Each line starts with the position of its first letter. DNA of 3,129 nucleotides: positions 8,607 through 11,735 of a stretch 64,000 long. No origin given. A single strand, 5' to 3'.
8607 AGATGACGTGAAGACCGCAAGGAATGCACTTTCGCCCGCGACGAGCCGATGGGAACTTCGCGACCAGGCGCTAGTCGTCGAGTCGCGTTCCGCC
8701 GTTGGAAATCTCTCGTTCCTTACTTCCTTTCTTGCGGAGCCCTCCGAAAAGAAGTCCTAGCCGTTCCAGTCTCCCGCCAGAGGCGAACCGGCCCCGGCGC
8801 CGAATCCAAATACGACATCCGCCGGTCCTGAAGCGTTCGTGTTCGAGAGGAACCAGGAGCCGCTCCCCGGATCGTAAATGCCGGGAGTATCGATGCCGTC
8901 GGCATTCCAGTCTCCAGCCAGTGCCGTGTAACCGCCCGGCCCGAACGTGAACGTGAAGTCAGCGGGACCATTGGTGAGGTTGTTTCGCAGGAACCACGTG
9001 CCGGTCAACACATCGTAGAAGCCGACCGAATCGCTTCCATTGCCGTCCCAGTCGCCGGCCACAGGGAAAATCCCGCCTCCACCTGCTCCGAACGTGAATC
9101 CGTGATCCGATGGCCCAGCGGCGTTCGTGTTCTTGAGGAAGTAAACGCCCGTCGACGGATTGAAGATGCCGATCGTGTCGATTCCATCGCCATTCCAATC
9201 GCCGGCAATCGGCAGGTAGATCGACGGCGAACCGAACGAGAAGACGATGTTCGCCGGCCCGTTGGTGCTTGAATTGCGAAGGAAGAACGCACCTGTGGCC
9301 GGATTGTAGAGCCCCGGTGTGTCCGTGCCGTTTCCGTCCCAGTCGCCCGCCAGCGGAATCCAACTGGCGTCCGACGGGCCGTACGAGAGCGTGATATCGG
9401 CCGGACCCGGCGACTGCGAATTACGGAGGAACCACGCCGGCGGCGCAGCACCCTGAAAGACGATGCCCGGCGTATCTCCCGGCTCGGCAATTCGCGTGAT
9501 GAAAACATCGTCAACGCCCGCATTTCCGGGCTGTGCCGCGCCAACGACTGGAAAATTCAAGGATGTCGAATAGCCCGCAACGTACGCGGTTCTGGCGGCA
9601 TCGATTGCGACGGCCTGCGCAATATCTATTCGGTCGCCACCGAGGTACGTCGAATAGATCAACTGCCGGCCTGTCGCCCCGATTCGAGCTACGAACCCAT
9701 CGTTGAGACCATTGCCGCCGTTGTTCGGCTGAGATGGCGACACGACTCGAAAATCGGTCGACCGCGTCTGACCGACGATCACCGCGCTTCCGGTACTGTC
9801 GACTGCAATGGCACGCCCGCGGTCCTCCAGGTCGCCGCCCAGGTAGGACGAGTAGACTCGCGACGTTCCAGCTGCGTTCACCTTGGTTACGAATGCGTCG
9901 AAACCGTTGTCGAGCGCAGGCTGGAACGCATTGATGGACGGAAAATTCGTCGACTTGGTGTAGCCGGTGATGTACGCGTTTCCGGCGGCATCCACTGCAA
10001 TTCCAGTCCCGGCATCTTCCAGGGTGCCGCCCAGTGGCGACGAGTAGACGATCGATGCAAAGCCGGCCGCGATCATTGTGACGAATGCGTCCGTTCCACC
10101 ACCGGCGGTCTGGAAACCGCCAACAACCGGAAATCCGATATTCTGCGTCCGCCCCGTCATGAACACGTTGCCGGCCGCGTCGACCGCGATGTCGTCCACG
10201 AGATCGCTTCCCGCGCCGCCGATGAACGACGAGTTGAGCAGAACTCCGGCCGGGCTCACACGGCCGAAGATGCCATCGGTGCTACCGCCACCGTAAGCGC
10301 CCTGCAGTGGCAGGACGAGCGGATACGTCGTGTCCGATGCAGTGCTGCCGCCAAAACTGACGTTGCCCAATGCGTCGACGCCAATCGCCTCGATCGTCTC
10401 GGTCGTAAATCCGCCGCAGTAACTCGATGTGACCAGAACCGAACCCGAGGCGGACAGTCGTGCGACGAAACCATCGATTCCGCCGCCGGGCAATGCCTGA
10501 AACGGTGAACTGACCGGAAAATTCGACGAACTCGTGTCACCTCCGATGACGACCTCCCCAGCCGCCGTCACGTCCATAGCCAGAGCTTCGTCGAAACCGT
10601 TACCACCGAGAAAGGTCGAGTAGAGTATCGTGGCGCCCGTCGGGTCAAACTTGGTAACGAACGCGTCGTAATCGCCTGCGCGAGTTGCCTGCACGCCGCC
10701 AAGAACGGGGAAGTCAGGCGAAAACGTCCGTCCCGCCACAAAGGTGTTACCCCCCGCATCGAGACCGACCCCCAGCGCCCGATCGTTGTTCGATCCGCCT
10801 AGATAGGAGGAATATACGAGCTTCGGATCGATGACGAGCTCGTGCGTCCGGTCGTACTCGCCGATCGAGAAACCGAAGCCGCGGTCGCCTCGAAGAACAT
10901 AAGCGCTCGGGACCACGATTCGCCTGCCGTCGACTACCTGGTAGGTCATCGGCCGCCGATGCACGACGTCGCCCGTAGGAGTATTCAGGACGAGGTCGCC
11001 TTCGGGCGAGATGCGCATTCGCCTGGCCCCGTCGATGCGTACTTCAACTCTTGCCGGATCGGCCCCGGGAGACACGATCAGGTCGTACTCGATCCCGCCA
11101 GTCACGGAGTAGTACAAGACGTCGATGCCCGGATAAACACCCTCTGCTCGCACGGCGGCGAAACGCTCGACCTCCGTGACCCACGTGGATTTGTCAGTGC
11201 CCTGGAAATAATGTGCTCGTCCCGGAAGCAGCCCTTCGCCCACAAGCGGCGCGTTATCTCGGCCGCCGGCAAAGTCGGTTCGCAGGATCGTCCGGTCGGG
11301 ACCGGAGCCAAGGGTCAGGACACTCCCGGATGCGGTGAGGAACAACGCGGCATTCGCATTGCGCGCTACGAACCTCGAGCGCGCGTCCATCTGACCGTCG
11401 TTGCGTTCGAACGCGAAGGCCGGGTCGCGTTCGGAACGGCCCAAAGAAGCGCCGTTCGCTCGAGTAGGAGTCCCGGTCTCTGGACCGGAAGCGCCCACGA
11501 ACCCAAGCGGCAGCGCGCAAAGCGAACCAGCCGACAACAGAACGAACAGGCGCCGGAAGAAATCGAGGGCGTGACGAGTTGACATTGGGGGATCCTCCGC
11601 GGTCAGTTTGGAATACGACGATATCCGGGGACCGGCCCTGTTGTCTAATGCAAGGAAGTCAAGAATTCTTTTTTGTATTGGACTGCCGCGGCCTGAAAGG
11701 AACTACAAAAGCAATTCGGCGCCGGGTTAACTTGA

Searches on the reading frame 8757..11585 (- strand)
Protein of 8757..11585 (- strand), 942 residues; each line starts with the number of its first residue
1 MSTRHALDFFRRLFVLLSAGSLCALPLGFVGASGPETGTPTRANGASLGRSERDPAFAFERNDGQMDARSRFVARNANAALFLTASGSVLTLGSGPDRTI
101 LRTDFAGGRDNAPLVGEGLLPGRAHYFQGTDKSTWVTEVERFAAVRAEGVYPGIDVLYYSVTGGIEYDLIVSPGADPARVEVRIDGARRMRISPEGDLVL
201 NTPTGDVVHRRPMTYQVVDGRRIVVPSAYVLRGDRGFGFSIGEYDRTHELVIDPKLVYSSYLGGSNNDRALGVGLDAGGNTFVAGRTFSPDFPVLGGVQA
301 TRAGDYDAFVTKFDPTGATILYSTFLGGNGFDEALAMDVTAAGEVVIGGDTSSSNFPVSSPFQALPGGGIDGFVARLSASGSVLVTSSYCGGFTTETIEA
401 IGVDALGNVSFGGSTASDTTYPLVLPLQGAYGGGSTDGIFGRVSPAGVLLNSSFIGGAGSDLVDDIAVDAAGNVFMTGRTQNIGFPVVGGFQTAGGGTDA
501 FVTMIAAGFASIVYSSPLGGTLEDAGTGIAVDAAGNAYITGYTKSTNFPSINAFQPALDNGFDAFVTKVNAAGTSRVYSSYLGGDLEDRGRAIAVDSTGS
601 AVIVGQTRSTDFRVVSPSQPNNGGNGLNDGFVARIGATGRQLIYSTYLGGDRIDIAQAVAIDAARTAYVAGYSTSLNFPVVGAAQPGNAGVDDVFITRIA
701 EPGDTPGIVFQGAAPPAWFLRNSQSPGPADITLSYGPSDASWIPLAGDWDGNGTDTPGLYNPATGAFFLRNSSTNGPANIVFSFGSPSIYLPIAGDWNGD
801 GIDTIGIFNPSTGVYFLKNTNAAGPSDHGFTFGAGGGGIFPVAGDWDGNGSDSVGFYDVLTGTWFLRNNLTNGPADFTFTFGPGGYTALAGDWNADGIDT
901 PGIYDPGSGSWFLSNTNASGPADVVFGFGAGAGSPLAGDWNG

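Call 54: search_protein_families(library=pfam, proteins=[window:8757-11585:-])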
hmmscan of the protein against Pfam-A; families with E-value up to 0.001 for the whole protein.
window:8757-11585:- (942 aa): 2 families
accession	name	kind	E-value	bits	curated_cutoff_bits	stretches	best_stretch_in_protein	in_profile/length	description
PF25778.1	DUF7948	-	2.4e-51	175.3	27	1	59-254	1-213/214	Domain of unknown function (DUF7948)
PF06739.17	SBBP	-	3.2e-17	62.6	20.5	2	519-549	7-38/38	Beta-propeller repeat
